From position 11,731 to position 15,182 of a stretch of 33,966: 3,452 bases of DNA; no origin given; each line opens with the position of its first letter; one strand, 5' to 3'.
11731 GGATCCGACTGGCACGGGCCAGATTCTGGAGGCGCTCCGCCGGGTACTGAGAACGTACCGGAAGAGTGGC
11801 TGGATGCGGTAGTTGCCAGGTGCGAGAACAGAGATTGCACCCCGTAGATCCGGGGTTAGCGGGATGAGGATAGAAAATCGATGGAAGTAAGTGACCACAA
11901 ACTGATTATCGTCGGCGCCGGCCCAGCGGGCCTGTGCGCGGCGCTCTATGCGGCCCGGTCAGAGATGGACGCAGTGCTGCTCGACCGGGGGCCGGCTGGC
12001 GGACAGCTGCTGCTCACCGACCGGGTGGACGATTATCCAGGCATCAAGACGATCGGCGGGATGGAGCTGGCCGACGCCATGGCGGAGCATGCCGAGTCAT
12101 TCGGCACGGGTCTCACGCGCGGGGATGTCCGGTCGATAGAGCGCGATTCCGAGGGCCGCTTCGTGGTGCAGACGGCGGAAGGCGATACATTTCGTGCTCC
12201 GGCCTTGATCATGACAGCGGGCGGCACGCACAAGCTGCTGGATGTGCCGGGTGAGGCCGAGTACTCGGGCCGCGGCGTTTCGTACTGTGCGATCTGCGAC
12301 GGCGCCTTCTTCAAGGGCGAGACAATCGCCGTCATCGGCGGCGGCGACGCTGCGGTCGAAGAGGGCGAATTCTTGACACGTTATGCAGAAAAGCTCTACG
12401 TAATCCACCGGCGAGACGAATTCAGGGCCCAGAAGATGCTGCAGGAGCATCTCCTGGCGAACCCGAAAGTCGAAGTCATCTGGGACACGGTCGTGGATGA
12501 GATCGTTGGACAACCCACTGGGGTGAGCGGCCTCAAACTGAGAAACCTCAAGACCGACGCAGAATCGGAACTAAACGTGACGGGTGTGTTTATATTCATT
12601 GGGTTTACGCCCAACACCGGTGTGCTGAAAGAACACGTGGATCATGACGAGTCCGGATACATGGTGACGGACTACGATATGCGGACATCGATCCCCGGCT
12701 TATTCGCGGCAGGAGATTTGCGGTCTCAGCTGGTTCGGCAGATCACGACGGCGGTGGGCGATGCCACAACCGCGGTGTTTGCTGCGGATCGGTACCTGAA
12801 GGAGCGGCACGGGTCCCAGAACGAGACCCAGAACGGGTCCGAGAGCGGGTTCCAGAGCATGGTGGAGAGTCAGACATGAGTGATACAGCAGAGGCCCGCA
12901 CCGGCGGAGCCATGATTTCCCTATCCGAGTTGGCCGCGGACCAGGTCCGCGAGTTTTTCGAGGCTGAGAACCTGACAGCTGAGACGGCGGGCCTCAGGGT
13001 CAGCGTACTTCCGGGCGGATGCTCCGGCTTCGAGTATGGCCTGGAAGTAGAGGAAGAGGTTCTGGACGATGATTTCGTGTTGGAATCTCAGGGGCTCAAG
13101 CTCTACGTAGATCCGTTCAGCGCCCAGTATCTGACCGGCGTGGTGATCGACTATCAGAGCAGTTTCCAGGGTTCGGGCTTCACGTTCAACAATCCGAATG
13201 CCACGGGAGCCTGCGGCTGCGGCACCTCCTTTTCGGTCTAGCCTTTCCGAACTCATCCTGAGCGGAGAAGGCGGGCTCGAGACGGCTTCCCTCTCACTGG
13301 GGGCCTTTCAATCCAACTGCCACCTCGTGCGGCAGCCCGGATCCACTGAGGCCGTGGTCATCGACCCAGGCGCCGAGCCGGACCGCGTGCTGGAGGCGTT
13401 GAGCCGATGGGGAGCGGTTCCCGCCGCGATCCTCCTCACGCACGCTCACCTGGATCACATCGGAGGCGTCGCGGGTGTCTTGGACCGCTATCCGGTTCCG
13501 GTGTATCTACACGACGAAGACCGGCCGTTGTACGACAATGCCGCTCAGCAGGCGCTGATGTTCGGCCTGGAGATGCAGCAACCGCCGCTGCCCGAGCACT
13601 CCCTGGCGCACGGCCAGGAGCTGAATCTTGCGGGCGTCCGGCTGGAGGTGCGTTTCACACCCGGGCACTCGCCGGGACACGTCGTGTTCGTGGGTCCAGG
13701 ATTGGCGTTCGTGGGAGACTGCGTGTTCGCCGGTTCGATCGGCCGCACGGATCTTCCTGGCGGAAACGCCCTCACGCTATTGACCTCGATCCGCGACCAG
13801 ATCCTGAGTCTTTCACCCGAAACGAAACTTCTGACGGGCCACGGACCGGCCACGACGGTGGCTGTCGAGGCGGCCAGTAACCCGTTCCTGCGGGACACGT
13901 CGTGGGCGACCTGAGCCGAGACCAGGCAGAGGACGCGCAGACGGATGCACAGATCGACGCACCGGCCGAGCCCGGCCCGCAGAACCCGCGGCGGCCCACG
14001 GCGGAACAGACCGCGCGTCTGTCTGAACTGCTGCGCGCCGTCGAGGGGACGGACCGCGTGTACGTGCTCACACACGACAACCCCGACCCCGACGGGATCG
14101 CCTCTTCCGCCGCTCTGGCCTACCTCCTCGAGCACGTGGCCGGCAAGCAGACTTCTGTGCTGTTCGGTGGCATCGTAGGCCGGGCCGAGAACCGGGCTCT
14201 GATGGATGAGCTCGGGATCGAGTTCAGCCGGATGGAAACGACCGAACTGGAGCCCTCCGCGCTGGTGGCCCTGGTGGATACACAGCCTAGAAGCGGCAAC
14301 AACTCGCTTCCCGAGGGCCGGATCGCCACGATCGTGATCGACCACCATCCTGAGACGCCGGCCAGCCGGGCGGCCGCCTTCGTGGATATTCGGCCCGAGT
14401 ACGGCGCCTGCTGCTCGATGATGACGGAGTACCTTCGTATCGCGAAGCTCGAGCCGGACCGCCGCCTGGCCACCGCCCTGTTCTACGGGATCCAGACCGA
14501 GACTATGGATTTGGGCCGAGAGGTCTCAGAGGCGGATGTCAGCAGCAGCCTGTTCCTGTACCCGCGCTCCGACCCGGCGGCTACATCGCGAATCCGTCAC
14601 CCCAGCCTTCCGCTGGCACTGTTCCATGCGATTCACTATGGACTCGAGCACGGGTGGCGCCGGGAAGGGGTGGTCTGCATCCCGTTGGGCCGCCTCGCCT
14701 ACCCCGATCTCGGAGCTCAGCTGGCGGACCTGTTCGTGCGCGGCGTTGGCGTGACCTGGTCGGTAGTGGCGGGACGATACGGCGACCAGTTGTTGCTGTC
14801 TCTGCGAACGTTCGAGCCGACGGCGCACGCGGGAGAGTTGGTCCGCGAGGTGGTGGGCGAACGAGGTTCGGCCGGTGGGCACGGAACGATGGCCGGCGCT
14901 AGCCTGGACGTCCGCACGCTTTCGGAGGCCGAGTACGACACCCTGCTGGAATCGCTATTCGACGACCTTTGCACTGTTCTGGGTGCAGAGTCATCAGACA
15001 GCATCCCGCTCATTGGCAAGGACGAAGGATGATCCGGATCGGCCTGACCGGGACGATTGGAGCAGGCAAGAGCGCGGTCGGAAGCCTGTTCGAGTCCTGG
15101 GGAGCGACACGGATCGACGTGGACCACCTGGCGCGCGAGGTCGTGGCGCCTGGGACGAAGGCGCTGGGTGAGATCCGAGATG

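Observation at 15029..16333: Unusual dephospho-CoA kinase (CoaE) fused in frame to a PHP-domain phosphoesterase, in a neighbourhood with a second PHP and two DHH phosphoesterases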

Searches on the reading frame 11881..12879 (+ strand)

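Call 3: search_protein_families(library=pfam, proteins=[window:11881-12879:+], max_evalue=0.01)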
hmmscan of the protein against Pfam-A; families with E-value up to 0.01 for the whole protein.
window:11881-12879:+ (332 aa): 14 families
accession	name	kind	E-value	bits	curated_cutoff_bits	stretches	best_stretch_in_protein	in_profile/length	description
PF07992.20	Pyr_redox_2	-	2.7e-44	152.2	26.1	1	7-294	2-290/291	Pyridine nucleotide-disulphide oxidoreductase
PF13738.12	Pyr_redox_3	-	1.7e-20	73.9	30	2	81-278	102-305/305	Pyridine nucleotide-disulphide oxidoreductase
PF00070.33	Pyr_redox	-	1.4e-17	64.4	22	1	149-221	2-80/82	Pyridine nucleotide-disulphide oxidoreductase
PF01266.30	DAO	-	2.1e-09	37.8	27.9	1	8-41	2-37/353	FAD dependent oxidoreductase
PF03486.20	HI0933_like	-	1.7e-08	34.6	50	1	7-42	2-37/244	HI0933-like protein Rossmann domain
PF00890.30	FAD_binding_2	-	2e-07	31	20.4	1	8-42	2-37/414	FAD binding domain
PF13450.12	NAD_binding_8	-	5.2e-05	23.9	21.9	1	10-44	1-35/68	NAD(P)-binding Rossmann-like domain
PF12831.13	FAD_oxidored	-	7.8e-05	22.6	27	1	8-42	2-37/416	FAD dependent oxidoreductase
PF01946.23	Thi4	-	0.00039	20.2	26.2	1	5-37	17-50/235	Thi4 family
PF13454.12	NAD_binding_9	-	0.00074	20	21.8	0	9-42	1-39/155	FAD-NAD(P)-binding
PF01494.25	FAD_binding_3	-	0.0017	18.1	22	0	8-36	4-32/349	FAD binding domain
PF01134.28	GIDA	-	0.0042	16.6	22.1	1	8-60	2-46/391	Glucose inhibited division protein A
PF05834.18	Lycopene_cycl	-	0.0042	16.6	23.4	0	8-38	2-34/380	Lycopene cyclase protein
PF13434.12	Lys_Orn_oxgnase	-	0.0052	16.4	21.3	0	83-169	118-211/339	L-lysine 6-monooxygenase/L-ornithine 5-monooxygenase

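Call 81: search_protein_families(library=ncbifam, proteins=[window:11881-12879:+], max_evalue=0.00001)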
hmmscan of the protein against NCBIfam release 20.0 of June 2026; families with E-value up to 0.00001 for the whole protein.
window:11881-12879:+ (332 aa): 35 families (the best 25 are shown)
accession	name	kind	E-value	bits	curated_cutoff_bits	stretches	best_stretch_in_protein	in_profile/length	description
TIGR01292.1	TRX_reduct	equivalog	8.8e-109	362.9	343.45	1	7-306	2-300/300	thioredoxin-disulfide reductase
TIGR03143.1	AhpF_homolog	hypoth_equivalog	1e-86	291.7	687.65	1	7-317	6-322/555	putative alkyl hydroperoxide reductase F subunit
TIGR03140.1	AhpF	equivalog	6.5e-70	236.1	502.9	1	5-304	212-510/515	alkyl hydroperoxide reductase subunit F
NF007614.0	PRK10262.1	equivalog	1.6e-61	208.2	644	1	6-307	7-315/321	thioredoxin-disulfide reductase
TIGR04018.1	Bthiol_YpdA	hypoth_equivalog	2.7e-16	59.3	339.9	1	83-280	93-288/316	YpdA family putative bacillithiol disulfide reductase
TIGR02053.1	MerA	equivalog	3.3e-15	56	454.45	1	108-285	132-312/465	mercury(II) reductase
TIGR01350.1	lipoamide_DH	equivalog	4.7e-15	55.2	408.8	1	95-284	120-312/461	dihydrolipoyl dehydrogenase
NF009409.0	PRK12770.1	subfamily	5.9e-14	51.9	343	1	144-310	171-354/360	putative glutamate synthase subunit beta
NF009410.0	PRK12771.1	subfamily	4.3e-13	48.7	516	1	145-316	267-455/566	NAD(P)-binding protein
NF005883.0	PRK07845.1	equivalog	4.4e-11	42.4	479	0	6-77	3-70/466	NAD(P)H-quinone dehydrogenase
NF004776.0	PRK06116.1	equivalog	5e-11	42.3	480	1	99-284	125-308/450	glutathione-disulfide reductase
NF040505.1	ArsO_flavin_mono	equivalog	4.1e-10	39.6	425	0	82-183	96-197/346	ArsO family NAD(P)H-dependent flavin-containing monooxygenase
NF004991.0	PRK06370.1-3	subfamily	4.2e-10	38.8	620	0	147-284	203-345/509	FAD-containing oxidoreductase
TIGR03315.1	Se_ygfK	equivalog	1.6e-09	35.8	835.3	1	4-300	536-833/1012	putative selenate reductase subunit YgfK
NF046103.1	NOXase_Strep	equivalog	1.9e-09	37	600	1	147-281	148-281/442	H2O-forming NADH oxidase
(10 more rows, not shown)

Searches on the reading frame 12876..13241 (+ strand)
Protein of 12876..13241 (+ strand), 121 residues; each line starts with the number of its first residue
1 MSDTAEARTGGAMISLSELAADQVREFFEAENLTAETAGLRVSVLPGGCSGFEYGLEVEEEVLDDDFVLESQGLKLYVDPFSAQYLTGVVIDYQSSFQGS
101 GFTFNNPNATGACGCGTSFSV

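Call 3: search_protein_families(library=pfam, proteins=[window:12876-13241:+], max_evalue=0.01)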
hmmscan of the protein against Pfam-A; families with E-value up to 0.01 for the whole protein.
window:12876-13241:+ (121 aa): 1 family
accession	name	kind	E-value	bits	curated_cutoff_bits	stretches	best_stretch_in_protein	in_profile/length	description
PF01521.26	Fe-S_biosyn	-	7.4e-19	68.4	26.3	1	14-116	3-109/110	Iron-sulphur cluster biosynthesis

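Call 81: search_protein_families(library=ncbifam, proteins=[window:12876-13241:+], max_evalue=0.00001)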
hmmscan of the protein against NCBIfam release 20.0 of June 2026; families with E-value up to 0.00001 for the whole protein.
window:12876-13241:+ (121 aa): 9 families
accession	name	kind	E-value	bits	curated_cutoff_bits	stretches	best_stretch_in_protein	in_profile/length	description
NF010147.0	PRK13623.1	equivalog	9.2e-35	119.3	117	1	12-121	8-115/115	iron-sulfur cluster insertion protein ErpA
TIGR00049.1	TIGR00049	subfamily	2.3e-34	117.8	58.8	1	14-121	1-106/106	iron-sulfur cluster assembly accessory protein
TIGR01997.1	sufA_proteo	equivalog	5.7e-28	97.2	136.2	1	13-121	2-107/107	Fe-S cluster assembly scaffold SufA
TIGR02011.1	IscA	equivalog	1.3e-24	86.5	150.6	1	14-121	1-105/105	iron-sulfur cluster assembly protein IscA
NF007049.0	PRK09502.1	equivalog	2.1e-22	79.3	181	1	14-121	3-107/107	iron-sulfur cluster assembly protein IscA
NF007050.0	PRK09504.1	equivalog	1.4e-19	70.3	161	1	14-121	18-122/122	Fe-S cluster assembly scaffold SufA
NF038090.1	IscA_HesB_Se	subfamily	8.9e-13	48.4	85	1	13-116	1-100/101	IscA/HesB family protein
TIGR03341.1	YhgI_GntY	equivalog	9.5e-07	28.8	269.35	1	14-109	1-95/190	Fe-S biogenesis protein NfuA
NF008392.0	PRK11190.1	equivalog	3.6e-06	27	268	1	13-109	1-96/192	Fe-S biogenesis protein NfuA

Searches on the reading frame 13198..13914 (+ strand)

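Call 3: search_protein_families(library=pfam, proteins=[window:13198-13914:+], max_evalue=0.01)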
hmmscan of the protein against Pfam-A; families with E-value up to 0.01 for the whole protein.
window:13198-13914:+ (238 aa): 2 families
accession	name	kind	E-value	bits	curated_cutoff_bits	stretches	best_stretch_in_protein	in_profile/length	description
PF00753.33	Lactamase_B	-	2.2e-29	103.3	22.7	1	35-215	2-196/196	Metallo-beta-lactamase superfamily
PF12706.13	Lactamase_B_2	-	2.4e-07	31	27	1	53-158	3-112/200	Beta-lactamase superfamily domain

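Call 81: search_protein_families(library=ncbifam, proteins=[window:13198-13914:+], max_evalue=0.00001)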
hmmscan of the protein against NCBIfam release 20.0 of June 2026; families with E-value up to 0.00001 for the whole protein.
window:13198-13914:+ (238 aa): 11 families
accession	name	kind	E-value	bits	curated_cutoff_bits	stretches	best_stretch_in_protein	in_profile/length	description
TIGR03413.1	GSH_gloB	equivalog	1.4e-26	93.3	200.8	1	34-215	4-164/248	hydroxyacylglutathione hydrolase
NF007597.0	PRK10241.1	equivalog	1.3e-18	67.2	421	1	33-213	5-163/251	hydroxyacylglutathione hydrolase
NF012229.1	bla_class_B_core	domain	1.1e-13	51.6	100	1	52-165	26-137/139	metallo-beta-lactamase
NF041804.1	MBL_fold_SolJ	exception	5.4e-13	48.7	350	1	31-215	10-178/224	solanimycin biosynthesis MBL-fold hydrolase SolJ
NF040641.1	bifunc_ST_SDO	equivalog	1.1e-12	47.6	625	1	131-215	257-342/423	bifunctional sulfur transferase/dioxygenase Blh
NF033105.1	bla_subclass_B3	equivalog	1e-10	41.4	240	1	77-164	64-153/257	subclass B3 metallo-beta-lactamase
NF033106.1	blaL1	exception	5.6e-08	32.1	560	1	62-163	82-187/290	L1 family subclass B3 metallo-beta-lactamase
NF000438.2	blaPOM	exception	8.3e-08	31.7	610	1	42-163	60-185/286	POM family subclass B3 metallo-beta-lactamase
NF040644.1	blaPAM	exception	1.8e-07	30.6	615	1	50-163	66-185/287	PAM family subclass B3 metallo-beta-lactamase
NF045699.1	AHLLactAiiA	equivalog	3.1e-07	29.8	375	1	49-162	67-174/251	quorum-quenching N-acyl homoserine lactonase AiiA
NF053820.1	MBLfold_Strvi7410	exception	5.4e-07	29.3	525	1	115-163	137-185/343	Strvi_7410 family MBL fold metallo-hydrolase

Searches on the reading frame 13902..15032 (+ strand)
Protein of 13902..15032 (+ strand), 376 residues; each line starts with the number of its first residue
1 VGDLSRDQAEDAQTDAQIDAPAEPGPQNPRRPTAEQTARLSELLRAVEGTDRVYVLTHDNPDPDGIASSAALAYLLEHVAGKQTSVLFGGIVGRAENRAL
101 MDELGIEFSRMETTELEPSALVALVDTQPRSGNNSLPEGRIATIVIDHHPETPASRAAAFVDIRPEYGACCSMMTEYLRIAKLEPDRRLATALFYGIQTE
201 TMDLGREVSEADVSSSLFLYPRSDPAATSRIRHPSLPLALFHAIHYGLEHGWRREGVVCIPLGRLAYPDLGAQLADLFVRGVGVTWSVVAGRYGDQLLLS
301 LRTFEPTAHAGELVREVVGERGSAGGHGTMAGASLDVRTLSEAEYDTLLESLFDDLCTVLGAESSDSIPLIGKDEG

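Call 3: search_protein_families(library=pfam, proteins=[window:13902-15032:+], max_evalue=0.01)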
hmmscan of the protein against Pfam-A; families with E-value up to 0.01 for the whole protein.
window:13902-15032:+ (376 aa): 2 families
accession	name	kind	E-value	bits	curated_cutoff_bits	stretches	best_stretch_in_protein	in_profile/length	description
PF01368.27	DHH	-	2.9e-14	53.9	28.1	1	52-197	1-125/125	DHH family, N-terminal domain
PF02272.25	DHHA1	-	0.00031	21.6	25.9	1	283-343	30-87/102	DHHA1 domain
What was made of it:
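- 13902..15032 (+): DHH1: divergent NrnA-like DHH/DHHA1 phosphoesterase. Its stop overlaps the coaE start (ATGA). Pfam DHH 2.9e-14, with a weak DHHA1 match (call 3).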

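Call 4: search_protein_families(library=ncbifam, proteins=[window:13902-15032:+], max_evalue=0.01)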
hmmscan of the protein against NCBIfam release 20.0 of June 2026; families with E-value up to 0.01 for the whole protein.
window:13902-15032:+ (376 aa): 11 families
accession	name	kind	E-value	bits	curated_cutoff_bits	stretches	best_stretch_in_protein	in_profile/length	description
NF003877.0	PRK05427.1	equivalog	2.6e-10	40.2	283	1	52-202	3-150/308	manganese-dependent inorganic pyrophosphatase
NF011445.0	PRK14869.2-1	equivalog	1.7e-07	30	483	1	51-107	3-58/548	putative manganese-dependent inorganic diphosphatase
NF053633.1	OlncasPapPhNrnA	equivalog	1.5e-06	27.4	350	1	38-201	4-164/317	bifunctional oligoribonuclease/PAP phosphatase NrnA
NF011442.0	PRK14869.1-4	equivalog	6.4e-05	21.6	400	0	51-84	4-37/543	putative manganese-dependent inorganic diphosphatase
NF011446.0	PRK14869.2-2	equivalog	0.0004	18.9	601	0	50-83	10-42/576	putative manganese-dependent inorganic diphosphatase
NF011449.0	PRK14869.2-5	equivalog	0.0015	17.7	411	0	52-82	3-33/451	putative manganese-dependent inorganic diphosphatase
NF011440.0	PRK14869.1-2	equivalog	0.0016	17.2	746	1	52-92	3-43/541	putative manganese-dependent inorganic diphosphatase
NF011443.0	PRK14869.1-5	equivalog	0.0025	16.3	335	0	51-92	4-45/546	putative manganese-dependent inorganic diphosphatase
NF011448.0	PRK14869.2-4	equivalog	0.003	15.9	562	0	52-78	10-36/563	putative manganese-dependent inorganic diphosphatase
TIGR00644.1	recJ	equivalog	0.0036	15.6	396.9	1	43-160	47-155/546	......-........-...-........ exonuclease RecJ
NF011447.0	PRK14869.2-3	equivalog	0.0045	15.6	522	0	52-82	3-33/540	putative manganese-dependent inorganic diphosphatase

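Call 36: search_solved_structures(query=window:13902-15029:+, max_evalue=0.01)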
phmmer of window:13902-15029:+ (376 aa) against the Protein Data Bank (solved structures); distinct sequences matched with E-value up to 0.01: 10.
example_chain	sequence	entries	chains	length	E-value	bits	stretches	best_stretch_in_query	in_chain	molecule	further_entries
2enx_A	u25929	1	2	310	1.1e-05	28.5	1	52-206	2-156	Manganese-dependent inorganic pyrophosphatase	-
9wbu_B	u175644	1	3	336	0.00032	23.7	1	48-202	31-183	Bifunctional oligoribonuclease and PAP phosphatase NrnA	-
8iu7_A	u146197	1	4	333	0.00032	23.6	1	38-152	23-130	Bifunctional oligoribonuclease and PAP phosphatase NrnA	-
5o1u_A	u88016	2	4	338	0.00032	23.6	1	40-203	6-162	Phosphodiesterase | TmPDE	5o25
5jju_A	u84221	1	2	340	0.00037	23.5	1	48-202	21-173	Uncharacterized protein Rv2837c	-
5cet_A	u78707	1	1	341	0.00037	23.5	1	48-202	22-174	Bifunctional oligoribonuclease and PAP phosphatase NrnA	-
1wpp_A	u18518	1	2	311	0.00038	23.4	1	52-202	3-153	Probable manganese-dependent inorganic pyrophosphatase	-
1k20_A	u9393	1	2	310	0.00048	23.1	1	52-203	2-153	Manganese-dependent inorganic pyrophosphatase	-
5o4z_A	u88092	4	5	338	0.00073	22.5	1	40-202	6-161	DHH/DHHA1-type phosphodiesterase TM1595 | phosphodiesterase TM1595 | phosphodiesterase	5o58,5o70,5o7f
1i74_A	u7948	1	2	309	0.0045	19.9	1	52-204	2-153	PROBABLE MANGANESE-DEPENDENT INORGANIC PYROPHOSPHATASE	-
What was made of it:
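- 13902..15032 (+): Only weak PDB matches (call 36).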

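Call 55: find_homologous_proteins(query=window:13902-15029:+, max_evalue=0.00001)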
Query window:13902-15029:+ (376 aa): 2423 proteins with E <= 0.00001 among 8000 candidates; the best 120 are listed.
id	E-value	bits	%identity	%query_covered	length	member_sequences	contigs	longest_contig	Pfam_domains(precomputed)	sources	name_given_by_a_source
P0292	1.3e-245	833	100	100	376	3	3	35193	PF01368.28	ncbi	ncbi:MAG: DHH family phosphoesterase [Gemmatimonadota bacterium]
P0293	2.7e-217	740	88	100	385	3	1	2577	PF01368.28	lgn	-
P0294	5.2e-148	512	65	92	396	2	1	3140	PF01368.28,PF02272.25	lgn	-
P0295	1.1e-147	510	67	90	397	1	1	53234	PF01368.28,PF02272.25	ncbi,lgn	ncbi:MAG: bifunctional oligoribonuclease/PAP phosphatase NrnA [Gemmatimonadota bacterium]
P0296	7.4e-146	504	65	92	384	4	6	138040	PF01368.28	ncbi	-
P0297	3.3e-145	502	66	93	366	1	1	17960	PF01368.28,PF02272.25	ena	-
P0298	5.0e-145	502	63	97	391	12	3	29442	PF01368.28,PF02272.25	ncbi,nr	ncbi:MAG: DHH family phosphoesterase [marine benthic group bacterium]|nr:DHH family phosphoesterase 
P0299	2.0e-144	500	63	96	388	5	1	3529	PF01368.28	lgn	-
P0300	1.3e-143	497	64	92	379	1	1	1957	PF01368.28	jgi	jgi:nanoRNase/pAp phosphatase (c-di-AMP/oligoRNAs hydrolase)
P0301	3.6e-143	496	62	98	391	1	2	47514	PF01368.28,PF02272.25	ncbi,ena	-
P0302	1.4e-142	494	62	99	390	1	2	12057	PF01368.28,PF02272.25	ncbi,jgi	jgi:nanoRNase/pAp phosphatase (c-di-AMP/oligoRNAs hydrolase)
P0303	1.6e-141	490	61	98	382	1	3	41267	PF01368.28,PF02272.25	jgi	jgi:nanoRNase/pAp phosphatase (c-di-AMP/oligoRNAs hydrolase)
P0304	1.7e-141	490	63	97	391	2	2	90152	PF01368.28,PF02272.25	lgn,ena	-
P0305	3.9e-141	489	62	96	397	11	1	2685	PF01368.28,PF02272.25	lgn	-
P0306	1.0e-140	488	63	94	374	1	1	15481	PF01368.28,PF02272.25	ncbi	-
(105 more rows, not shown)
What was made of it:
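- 13902..15032 (+): Homologues in the best 120 are named Gemmatimonadota where named (call 55).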
